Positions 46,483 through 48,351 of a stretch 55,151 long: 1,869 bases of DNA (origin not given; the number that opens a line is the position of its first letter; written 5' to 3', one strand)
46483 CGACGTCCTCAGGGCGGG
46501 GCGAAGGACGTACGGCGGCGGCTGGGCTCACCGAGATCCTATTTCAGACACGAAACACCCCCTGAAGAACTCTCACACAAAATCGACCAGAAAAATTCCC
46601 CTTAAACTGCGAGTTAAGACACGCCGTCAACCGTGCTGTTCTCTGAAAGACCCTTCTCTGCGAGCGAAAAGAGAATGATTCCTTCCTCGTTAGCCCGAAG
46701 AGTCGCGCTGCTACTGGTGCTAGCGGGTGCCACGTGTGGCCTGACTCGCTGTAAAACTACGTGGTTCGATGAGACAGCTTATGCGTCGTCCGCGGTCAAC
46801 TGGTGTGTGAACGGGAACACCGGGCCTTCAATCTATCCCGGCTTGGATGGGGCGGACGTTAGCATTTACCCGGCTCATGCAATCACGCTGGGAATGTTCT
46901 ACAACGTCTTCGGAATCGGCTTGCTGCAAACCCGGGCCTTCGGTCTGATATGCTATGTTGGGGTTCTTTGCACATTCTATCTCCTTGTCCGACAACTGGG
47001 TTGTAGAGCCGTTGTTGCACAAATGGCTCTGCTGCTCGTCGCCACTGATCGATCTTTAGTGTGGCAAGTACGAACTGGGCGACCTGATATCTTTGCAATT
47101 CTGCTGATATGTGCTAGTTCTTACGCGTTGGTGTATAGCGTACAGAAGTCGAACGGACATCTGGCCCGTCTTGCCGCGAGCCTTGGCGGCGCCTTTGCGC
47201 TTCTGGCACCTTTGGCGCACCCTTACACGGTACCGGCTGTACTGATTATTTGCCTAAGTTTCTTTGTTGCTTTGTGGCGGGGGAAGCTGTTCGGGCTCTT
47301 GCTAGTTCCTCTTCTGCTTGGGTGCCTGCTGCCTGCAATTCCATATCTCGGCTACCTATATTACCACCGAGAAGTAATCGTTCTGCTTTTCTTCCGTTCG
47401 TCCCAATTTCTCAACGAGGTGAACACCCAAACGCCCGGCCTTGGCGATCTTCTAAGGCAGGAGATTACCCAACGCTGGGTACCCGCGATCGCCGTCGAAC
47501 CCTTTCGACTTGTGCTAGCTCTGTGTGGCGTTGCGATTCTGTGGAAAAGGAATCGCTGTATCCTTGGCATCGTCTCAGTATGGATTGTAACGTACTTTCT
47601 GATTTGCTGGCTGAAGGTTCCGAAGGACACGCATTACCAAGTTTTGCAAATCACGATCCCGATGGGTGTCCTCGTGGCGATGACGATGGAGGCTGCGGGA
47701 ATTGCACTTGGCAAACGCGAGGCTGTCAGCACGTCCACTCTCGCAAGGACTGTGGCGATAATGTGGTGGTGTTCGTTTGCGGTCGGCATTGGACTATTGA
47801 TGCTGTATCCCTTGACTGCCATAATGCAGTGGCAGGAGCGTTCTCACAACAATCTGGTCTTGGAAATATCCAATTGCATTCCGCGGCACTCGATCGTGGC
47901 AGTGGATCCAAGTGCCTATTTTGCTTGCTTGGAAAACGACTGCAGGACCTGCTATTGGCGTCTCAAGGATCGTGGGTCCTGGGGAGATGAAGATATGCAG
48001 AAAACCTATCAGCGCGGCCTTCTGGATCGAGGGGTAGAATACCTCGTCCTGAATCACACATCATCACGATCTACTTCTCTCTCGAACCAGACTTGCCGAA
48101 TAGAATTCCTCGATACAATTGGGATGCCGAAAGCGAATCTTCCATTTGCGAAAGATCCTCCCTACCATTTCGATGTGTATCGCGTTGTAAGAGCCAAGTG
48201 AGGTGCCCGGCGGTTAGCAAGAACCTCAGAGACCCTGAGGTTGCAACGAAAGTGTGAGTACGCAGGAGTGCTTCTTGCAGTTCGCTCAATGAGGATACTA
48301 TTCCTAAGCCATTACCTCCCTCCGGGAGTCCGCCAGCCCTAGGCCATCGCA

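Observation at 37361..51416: Arn-like lipid-carrier pathway apparently rebuilt on a dTDP-6-deoxyhexose scaffold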

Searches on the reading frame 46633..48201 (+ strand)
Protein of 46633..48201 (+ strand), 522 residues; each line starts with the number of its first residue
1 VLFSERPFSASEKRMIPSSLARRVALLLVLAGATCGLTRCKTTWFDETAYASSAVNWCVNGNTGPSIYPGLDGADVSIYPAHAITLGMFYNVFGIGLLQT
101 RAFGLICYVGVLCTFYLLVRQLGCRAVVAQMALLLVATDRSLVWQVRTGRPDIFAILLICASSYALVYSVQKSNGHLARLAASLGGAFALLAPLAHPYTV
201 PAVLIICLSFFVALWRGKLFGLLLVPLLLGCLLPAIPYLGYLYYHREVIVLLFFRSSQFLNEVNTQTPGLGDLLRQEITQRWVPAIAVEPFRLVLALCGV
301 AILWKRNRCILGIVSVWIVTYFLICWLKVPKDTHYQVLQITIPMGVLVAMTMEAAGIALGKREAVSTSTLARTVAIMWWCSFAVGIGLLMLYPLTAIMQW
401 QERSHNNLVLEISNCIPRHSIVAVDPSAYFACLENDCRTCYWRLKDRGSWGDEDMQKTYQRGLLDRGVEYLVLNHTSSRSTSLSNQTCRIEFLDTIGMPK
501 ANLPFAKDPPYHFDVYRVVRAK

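Call 3: search_protein_families(library=pfam, proteins=[window:46633-48201:+], max_evalue=0.01)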
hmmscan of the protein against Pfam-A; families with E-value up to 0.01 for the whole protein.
window:46633-48201:+ (522 aa): 1 family
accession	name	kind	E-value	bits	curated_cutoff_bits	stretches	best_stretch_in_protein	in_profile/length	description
PF02366.24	PMT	-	0.0041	17.2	22.7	1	89-244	74-236/245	Dolichyl-phosphate-mannose-protein mannosyltransferase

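Call 5: search_protein_families(library=ncbifam, proteins=[window:46633-48201:+], max_evalue=0.001)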
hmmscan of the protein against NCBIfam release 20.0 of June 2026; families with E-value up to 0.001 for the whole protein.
window:46633-48201:+ (522 aa): 1 family
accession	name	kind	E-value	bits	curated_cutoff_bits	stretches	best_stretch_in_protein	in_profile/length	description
NF058602.1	PrMnsylTfPmt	equivalog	1.8e-07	30.4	800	1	24-177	44-198/530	protein O-mannosyltransferase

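Call 14: search_solved_structures(query=window:46675-48201:+, max_evalue=10)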
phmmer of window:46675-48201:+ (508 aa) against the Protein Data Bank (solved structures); distinct sequences matched with E-value up to 10: 12.
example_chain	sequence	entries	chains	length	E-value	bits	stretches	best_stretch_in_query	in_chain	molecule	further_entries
8z74_A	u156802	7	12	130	0.55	12.1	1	387-438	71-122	agonistic antibody | JN241-9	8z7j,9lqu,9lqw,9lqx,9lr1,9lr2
6iro_L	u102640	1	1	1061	1.3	10.8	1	194-261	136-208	ISWI chromatin-remodeling complex ATPase ISW1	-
6jyl_K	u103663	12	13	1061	1.3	10.8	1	194-261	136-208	ISWI chromatin-remodeling complex ATPase ISW1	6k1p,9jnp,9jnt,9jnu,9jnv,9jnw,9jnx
7x3t_V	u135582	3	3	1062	1.3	10.8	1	194-261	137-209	ISWI chromatin-remodeling complex ATPase ISW1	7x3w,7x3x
9lj2_K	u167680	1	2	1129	1.4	10.7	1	194-261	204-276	ISWI chromatin-remodeling complex ATPase ISW1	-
1eg0_C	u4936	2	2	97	2.2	10.1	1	467-504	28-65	PROTEIN (S6 RIBOSOMAL PROTEIN) | S6 RIBOSOMAL PROTEIN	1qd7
1g1x_A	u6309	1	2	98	2.2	10.1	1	467-504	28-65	30S RIBOSOMAL PROTEIN S6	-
4zer_1f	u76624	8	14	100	2.3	10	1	467-504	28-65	30S ribosomal protein S6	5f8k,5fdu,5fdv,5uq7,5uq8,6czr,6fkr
10px_1f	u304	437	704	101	2.3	10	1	467-504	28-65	30S ribosomal protein S6 | RIBOSOMAL PROTEIN S6 | 16S Ribosomal protein S6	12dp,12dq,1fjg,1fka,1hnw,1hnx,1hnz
2bvz_A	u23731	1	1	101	2.4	10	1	467-504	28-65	30S RIBOSOMAL PROTEIN S6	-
6i6w_A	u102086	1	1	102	2.4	10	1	467-504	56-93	30S ribosomal protein S6,30S ribosomal protein S6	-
6i6i_A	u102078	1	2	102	2.4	10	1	467-504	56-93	30S ribosomal protein S6,30S ribosomal protein S6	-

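Call 15: find_homologous_proteins(query=window:46675-48201:+, max_evalue=0.00001)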
Query window:46675-48201:+ (508 aa): 3 proteins with E <= 0.00001 among 8000 candidates.
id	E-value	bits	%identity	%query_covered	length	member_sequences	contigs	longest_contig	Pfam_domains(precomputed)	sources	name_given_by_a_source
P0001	7.9e-293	990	100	86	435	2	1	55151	-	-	-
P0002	6.9e-145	502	47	99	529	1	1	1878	PF19830.5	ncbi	-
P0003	1.2e-90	323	44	67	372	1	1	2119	-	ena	-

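Call 18: find_encoding_contigs(protein=P0002, flank=10000)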
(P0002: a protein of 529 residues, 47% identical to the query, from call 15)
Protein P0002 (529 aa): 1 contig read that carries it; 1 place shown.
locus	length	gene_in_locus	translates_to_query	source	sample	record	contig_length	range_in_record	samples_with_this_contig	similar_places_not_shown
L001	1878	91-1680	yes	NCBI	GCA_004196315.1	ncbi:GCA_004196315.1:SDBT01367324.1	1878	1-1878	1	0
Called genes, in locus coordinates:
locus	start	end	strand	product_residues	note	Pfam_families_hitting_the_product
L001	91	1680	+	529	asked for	PF19830:DUF6311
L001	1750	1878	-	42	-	?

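Call 19: find_encoding_contigs(protein=P0003, flank=10000)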
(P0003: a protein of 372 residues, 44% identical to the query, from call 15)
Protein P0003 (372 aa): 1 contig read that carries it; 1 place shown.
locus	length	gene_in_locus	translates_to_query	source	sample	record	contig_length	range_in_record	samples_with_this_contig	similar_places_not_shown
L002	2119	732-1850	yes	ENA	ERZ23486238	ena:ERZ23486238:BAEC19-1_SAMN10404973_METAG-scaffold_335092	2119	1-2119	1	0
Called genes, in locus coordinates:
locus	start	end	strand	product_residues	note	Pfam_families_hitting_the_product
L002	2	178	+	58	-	?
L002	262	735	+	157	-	PF13231:PMT_2 (faint)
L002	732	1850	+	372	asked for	-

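Call 39: search_protein_families(library=pfam, proteins=[P0002], max_evalue=0.1)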
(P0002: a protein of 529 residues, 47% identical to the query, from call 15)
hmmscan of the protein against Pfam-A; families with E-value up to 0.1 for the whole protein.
P0002 (529 aa): 3 families
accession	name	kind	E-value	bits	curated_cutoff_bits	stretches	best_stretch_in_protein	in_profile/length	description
PF13231.12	PMT_2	-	0.00011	22.9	26.1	1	78-212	4-132/160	Dolichyl-phosphate-mannose-protein mannosyltransferase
PF24677.1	DUF7657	-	0.003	16.8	26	1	106-252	122-273/401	Domain of unknown function (DUF7657)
PF13515.12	FUSC_2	-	0.016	15.8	25.6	1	174-237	37-100/126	Fusaric acid resistance protein-like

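Call 40: search_protein_representatives(alignment_id=A1)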
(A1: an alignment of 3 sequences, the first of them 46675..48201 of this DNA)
Query: 3 sequences, 516 profile positions. Proteins with E-value up to 0.001 (for the whole library): 726; up to 1e-10: 70; up to 1e-30: 13. The best 150 are listed.
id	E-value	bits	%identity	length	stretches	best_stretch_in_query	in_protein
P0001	3.4e-246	834.4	-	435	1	74-507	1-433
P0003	1.1e-204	697.4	-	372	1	147-516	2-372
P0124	2.8e-148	511.3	-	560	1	2-507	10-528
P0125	8.7e-113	394.2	-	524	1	10-516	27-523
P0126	1.2e-93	331.1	-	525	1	11-507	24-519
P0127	3.4e-82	293.3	-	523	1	11-507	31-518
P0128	2.6e-73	264.0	-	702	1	11-505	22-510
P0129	6.1e-61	223.1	-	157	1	3-143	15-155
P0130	2.5e-57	211.2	-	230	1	279-507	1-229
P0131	3.3e-57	210.8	-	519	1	5-506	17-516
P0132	2.7e-52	194.6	-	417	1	13-412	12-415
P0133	5.8e-37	144.0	-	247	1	266-507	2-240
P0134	1.4e-32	129.5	-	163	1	239-395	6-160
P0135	1.1e-28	116.7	-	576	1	11-408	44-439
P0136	1.3e-28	116.4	-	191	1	316-504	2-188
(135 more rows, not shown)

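Call 41: find_encoding_contigs(protein=P0124, flank=10000, max_places=2)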
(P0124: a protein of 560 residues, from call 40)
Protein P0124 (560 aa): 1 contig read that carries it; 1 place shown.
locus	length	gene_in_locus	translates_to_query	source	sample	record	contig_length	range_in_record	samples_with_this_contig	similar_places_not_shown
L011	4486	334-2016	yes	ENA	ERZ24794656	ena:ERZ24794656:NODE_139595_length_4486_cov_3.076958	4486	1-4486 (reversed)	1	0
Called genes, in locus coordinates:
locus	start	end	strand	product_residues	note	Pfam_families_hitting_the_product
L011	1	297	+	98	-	?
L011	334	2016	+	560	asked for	-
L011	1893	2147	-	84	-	-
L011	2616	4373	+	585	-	PF01073:3Beta_HSD, PF01370:Epimerase, PF02719:Polysacc_synt_2, PF04321:RmlD_sub_bind, PF16363:GDP_Man_Dehyd, PF07993:NAD_binding_4 (weak)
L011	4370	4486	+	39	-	?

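Call 44: find_encoding_contigs(protein=P0125, flank=10000, max_places=2)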
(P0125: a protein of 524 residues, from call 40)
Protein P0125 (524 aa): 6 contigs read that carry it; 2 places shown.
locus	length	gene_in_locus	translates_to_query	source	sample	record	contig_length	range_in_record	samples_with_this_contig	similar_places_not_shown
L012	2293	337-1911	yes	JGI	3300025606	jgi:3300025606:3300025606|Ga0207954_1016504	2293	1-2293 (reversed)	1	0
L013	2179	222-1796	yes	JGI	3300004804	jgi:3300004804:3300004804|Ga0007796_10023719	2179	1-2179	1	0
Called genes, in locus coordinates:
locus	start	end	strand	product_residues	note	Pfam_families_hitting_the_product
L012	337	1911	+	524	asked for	-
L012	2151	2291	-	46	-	?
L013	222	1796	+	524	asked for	-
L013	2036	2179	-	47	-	?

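Call 47: predict_structure(alignment_id=A1)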
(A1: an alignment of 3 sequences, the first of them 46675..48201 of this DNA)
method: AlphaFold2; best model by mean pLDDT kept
length: 508 residues; sequences in the alignment: 3
mean_pLDDT: 47.6   pTM: 0.36
mean pLDDT of the five models: 47.6, 46.9, 41.1, 39.6, 38.2
residues with pLDDT >= 90: 0; 70-90: 49; 50-70: 128; < 50: 331
segments of 3 or more residues with pLDDT < 50: 1-8, 10-139, 223-225, 230-389, 432-435, 485-495
pLDDT, mean of each block of 10 residues (from residue 1): 41 43 33 37 35 33 34 34 40 46 43 44 44 42 56 61 67 64 52 54 55 52 47 43 36 37 37 40 43 43 44 37 41 42 35 34 39 34 35 67 78 60 62 52 70 76 52 69 47 50 72
secondary structure, 60 per line:
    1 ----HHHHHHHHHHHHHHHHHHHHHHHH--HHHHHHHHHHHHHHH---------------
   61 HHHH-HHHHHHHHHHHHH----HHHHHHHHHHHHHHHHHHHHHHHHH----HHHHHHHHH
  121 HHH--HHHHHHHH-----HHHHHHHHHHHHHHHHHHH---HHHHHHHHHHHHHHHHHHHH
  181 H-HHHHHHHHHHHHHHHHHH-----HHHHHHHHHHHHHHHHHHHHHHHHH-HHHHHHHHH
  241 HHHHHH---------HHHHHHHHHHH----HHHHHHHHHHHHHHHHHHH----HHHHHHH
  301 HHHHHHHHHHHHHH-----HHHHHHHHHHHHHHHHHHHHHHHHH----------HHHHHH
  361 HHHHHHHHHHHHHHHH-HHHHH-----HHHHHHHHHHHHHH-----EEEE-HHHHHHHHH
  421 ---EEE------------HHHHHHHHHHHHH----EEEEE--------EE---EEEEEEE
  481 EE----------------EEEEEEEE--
elements in order: H5-28 H31-45 H61-64 H66-78 H83-107 H112-123 H126-133 H139-157 H161-181 H183-200 H206-230 H232-246 H256-266 H271-289 H294-314 H320-344 H355-376 H378-382 H388-401 E407-410 H412-420 E424-426 H439-451 E456-460 E474-482 E499-506
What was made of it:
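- Tried and rejected: The GT-C model was unusable (pLDDT 47.6, call 47).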

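Call 52: search_solved_structures(query=A3, max_evalue=1)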
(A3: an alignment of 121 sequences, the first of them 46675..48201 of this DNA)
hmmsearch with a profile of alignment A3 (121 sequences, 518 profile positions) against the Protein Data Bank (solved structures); distinct sequences matched with E-value up to 1: 7.
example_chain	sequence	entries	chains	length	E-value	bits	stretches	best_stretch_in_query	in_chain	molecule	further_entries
5ezm_A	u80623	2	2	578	2.1e-25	92.8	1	12-370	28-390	4-amino-4-deoxy-L-arabinose transferase or related glycosyltransferases of PMT family | 4-amino-4-deoxy-L-arabinose (L-Ara4N) transferase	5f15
6p25_B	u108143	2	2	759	6.6e-09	38.4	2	97-228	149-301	Dolichyl-phosphate-mannose--protein mannosyltransferase 2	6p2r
6p25_A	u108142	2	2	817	1.4e-06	30.7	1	99-242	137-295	Dolichyl-phosphate-mannose--protein mannosyltransferase 1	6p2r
9s6t_A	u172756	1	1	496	0.00012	24.4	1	108-406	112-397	Mannosyltransferase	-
9i5k_A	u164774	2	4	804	0.0073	18.5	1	96-237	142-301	Dolichyl-phosphate-mannose--protein mannosyltransferase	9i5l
6b87_A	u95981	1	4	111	0.025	16.7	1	211-300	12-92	TMHC2_E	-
9llh_M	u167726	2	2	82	0.68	12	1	327-374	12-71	De novo designed agonist-positive allosteric GPCR exoframe modulator targeting TM5/6/7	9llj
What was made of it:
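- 46675..48201 (+): GT-C glycosyltransferase of a small ArnT/PMT_2-related subfamily, with a C-terminal soluble alpha/beta domain of about 120 aa. The family profile matches ArnT at 2e-25 (call 52).
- The profile of 121 relatives hits ArnT 5ezm at 2.1e-25 over the whole TM domain (call 52).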

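Call 54: find_related_loci(query=A4, collection=genome_contigs, flank=10000)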
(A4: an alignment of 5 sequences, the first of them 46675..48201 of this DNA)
Query A4 (508 aa) in genome_contigs; peptide patterns used: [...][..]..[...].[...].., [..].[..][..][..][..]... (x = any residue, [..] = any of these).
86 stretches matched a pattern, but none encodes a relative of the query by tblastn (E <= 1e-3).

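Call 65: predict_structure(alignment_id=A3)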
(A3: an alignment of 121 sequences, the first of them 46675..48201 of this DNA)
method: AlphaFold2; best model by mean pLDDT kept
length: 508 residues; sequences in the alignment: 121
mean_pLDDT: 93.9   pTM: 0.94
mean pLDDT of the five models: 93.9, 93.7, 93.5, 93.3, 93.2
residues with pLDDT >= 90: 443; 70-90: 49; 50-70: 16; < 50: 0
segments of 3 or more residues with pLDDT < 50: none
pLDDT, mean of each block of 10 residues (from residue 1): 83 97 96 97 97 92 96 98 98 98 98 97 97 96 98 95 97 98 96 96 94 98 98 94 78 83 93 94 93 94 96 88 95 97 85 90 97 97 97 98 98 98 96 75 93 97 74 91 97 96 94
secondary structure, 60 per line:
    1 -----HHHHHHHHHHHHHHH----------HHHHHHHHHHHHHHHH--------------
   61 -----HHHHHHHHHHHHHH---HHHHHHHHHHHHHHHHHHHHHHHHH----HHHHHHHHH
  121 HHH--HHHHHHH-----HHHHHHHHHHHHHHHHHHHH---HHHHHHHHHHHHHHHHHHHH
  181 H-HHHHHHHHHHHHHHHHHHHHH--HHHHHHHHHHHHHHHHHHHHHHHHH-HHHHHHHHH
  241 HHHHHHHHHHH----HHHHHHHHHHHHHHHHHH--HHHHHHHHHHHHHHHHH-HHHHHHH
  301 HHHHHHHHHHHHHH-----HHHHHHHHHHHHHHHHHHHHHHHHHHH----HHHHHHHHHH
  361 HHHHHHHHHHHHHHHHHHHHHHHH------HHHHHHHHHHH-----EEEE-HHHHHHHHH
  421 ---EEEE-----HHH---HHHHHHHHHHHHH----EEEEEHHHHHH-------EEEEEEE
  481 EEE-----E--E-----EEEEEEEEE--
elements in order: H6-20 H31-46 H66-79 H83-107 H112-123 H126-132 H138-157 H161-181 H183-203 H206-230 H232-251 H256-273 H276-292 H294-314 H320-346 H351-384 H391-401 E407-410 H412-420 E424-427 H439-451 E456-460 H461-466 E474-483 E498-506
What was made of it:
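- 46675..48201 (+): AF2 pLDDT 93.9, pTM 0.94 (call 65).
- AF2 pLDDT 93.9 (call 65).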

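Call 68: find_related_loci(query=A4, collection=metagenome_contigs, flank=10000)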
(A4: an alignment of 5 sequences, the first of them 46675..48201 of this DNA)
Query A4 (508 aa) in metagenome_contigs; peptide patterns used: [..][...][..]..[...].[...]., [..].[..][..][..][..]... (x = any residue, [..] = any of these).
212 stretches matched a pattern; 2 encode a relative of the query (tblastn E <= 1e-3); 2 distinct loci.
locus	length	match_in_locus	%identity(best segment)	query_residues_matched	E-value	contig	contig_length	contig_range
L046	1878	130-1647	47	2-506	2e-160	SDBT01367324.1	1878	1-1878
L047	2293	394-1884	35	3-508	4e-90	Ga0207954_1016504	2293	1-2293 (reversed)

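Call 69: fold_search(model_id=the predicted structure, library=pdb)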
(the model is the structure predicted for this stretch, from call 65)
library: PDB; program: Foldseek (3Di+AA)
matches with E <= 10: 567; with E <= 0.001: 27
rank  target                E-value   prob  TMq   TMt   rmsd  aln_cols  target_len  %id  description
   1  5f15                  1.0e-08  1.00  0.59  0.56   9.7       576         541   12  Crystal Structure of ArnT from Cupriavidus metallidurans bound to Undecaprenyl phosphate (released 2016-02-17)
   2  9s6t_A                2.9e-08  1.00  0.58  0.60   7.2       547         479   13  Ternary cryo-EM structure of chicken ALG12 with Dol25-PP-GlcNAc2Man7, Dol25-P-Man, and Fab (released 2026-03-18)
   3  5ezm                  3.0e-08  1.00  0.56  0.54   9.3       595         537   11  Crystal Structure of ArnT from Cupriavidus metallidurans in the apo state (released 2016-02-17)
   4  3waj                  2.1e-06  1.00  0.49  0.34  14.1       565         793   12  Crystal structure of the Archaeoglobus fulgidus oligosaccharyltransferase (O29867_ARCFU) complex with Zn and sulfate (released 2013-10-30)
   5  6gxc_A                6.2e-06  1.00  0.49  0.37  11.1       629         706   11  Bacterial oligosaccharyltransferase PglB in complex with an inhibitory peptide and a reactive lipid-linked oligosaccha (released 2018-11-14)
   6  5ogl_A                8.4e-06  1.00  0.52  0.40   9.4       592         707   12  Structure of bacterial oligosaccharyltransferase PglB in complex with an acceptor peptide and an lipid-linked oligosac (released 2017-10-25)
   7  9s6u_A                8.8e-06  1.00  0.55  0.52   8.3       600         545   12  Ternary cryo-EM structure of human ALG9 with Dol25-PP-GlcNAc2Man8, Dol25-P-Man and Fab (released 2026-03-18)
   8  8pn9_A                1.2e-05  1.00  0.51  0.42  10.6       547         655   11  Structure of human oligosaccharyltransferase OST-A complex bound to NGI-1 (released 2024-05-08)
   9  6s7t_A                1.6e-05  1.00  0.52  0.39  13.1       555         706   13  Cryo-EM structure of human oligosaccharyltransferase complex OST-B (released 2019-12-18)
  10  6ezn_F                2.1e-05  1.00  0.56  0.46  12.3       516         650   13  Cryo-EM structure of the yeast oligosaccharyltransferase (OST) complex (released 2018-01-17)
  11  9s6s_A                2.6e-05  1.00  0.53  0.50   8.8       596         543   13  Ternary cryo-EM structure of human ALG9 with Dol25-PP-GlcNAc2Man6, Dol25-P-Man and Fab (released 2026-03-18)
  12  6c26_A                5.0e-05  1.00  0.50  0.41  12.8       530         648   13  The Cryo-EM structure of a eukaryotic oligosaccharyl transferase complex (released 2018-01-31)
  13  8if8_B                9.4e-05  1.00  0.52  0.45   9.9       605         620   14  Arabinosyltransferase AftA (released 2023-05-31)
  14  9dlh                  1.2e-04  1.00  0.50  0.43   6.9       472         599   11  donor substrate analog-bound AftB (released 2025-06-25)
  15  9s6r_A                2.0e-04  1.00  0.40  0.50   9.8       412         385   14  Ternary cryo-EM structure of yeast ALG3 with Dol25-PP-GlcNAc2Man5, Dol25-P-Man, and Fab (released 2026-03-18)
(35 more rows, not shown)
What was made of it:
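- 46675..48201 (+): Foldseek top hit ArnT 5f15 (1e-08, TM 0.59), and every hit up to rank 32 is a GT-C enzyme (call 69).
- Checked: GT-C, 46675-48201: fold confirmed (calls 52, 65, 69).
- Foldseek hits are all GT-C enzymes, ArnT first (call 69).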

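Call 70: find_encoding_contigs(protein=P0126, flank=10000, max_places=2)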
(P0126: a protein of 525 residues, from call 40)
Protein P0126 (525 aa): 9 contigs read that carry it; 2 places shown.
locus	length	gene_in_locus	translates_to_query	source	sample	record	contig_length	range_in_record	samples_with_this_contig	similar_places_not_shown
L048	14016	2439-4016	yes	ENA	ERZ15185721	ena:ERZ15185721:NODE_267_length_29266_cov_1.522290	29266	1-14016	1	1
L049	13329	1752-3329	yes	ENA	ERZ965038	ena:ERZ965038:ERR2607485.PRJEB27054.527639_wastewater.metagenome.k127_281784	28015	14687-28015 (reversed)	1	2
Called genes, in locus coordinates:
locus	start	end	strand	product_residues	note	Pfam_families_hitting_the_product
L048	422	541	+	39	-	-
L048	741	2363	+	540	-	PF00953:Glycos_transf_4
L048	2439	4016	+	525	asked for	-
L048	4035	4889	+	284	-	PF01061:ABC2_membrane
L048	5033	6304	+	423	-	PF00005:ABC_tran, PF14524:Wzt_C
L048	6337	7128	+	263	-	PF13489:Methyltransf_23, PF03848:TehB (weak), PF05175:MTS, PF13649:Methyltransf_25, PF13847:Methyltransf_31, PF08241:Methyltransf_11, PF08242:Methyltransf_12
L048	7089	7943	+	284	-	PF08241:Methyltransf_11 (faint)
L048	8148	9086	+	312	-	PF13489:Methyltransf_23, PF08003:Methyltransf_9 (weak), PF08241:Methyltransf_11, PF08242:Methyltransf_12, PF13649:Methyltransf_25 (weak)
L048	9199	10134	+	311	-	PF00535:Glycos_transf_2, PF10111:Glyco_tranf_2_2, PF13641:Glyco_tranf_2_3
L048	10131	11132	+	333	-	PF01522:Polysacc_deac_1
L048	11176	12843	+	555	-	PF13480:Acetyltransf_6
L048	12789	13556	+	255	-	PF13649:Methyltransf_25 (weak)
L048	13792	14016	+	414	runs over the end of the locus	PF13579:Glyco_trans_4_4, PF13439:Glyco_transf_4, PF00534:Glycos_transf_1 (weak), PF13692:Glyco_trans_1_4 (weak)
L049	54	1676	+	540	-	PF00953:Glycos_transf_4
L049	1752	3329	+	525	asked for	-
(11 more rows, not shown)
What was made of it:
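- L048 has a GT-C relative between a WecA-like gene and Wzm/Wzt (call 70).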

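Call 71: find_encoding_contigs(protein=P0127, flank=10000, max_places=2)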
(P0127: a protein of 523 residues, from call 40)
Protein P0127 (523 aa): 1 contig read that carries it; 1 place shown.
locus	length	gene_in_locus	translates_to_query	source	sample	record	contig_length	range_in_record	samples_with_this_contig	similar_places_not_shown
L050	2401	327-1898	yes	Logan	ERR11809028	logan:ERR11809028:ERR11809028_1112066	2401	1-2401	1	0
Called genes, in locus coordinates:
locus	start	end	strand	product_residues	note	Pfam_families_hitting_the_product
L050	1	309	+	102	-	?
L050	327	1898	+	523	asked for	-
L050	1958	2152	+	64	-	-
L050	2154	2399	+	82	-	?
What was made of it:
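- Tried and rejected: L001, L002, L012, L013 and L050 are too short (calls 18, 19, 44, 71).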

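Call 83: search_protein_families(library=pfam, proteins=[L011:2754-3200:+], max_evalue=0.01)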
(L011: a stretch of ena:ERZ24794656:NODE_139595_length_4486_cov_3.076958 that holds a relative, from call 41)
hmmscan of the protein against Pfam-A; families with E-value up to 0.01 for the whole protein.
L011:2754-3200:+ (149 aa): 1 family
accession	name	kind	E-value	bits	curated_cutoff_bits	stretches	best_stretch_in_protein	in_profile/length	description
PF04138.20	GtrA_DPMS_TM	-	4.5e-07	30.5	26.1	1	17-127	2-114/117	GtrA/DPMS, transmembrane domain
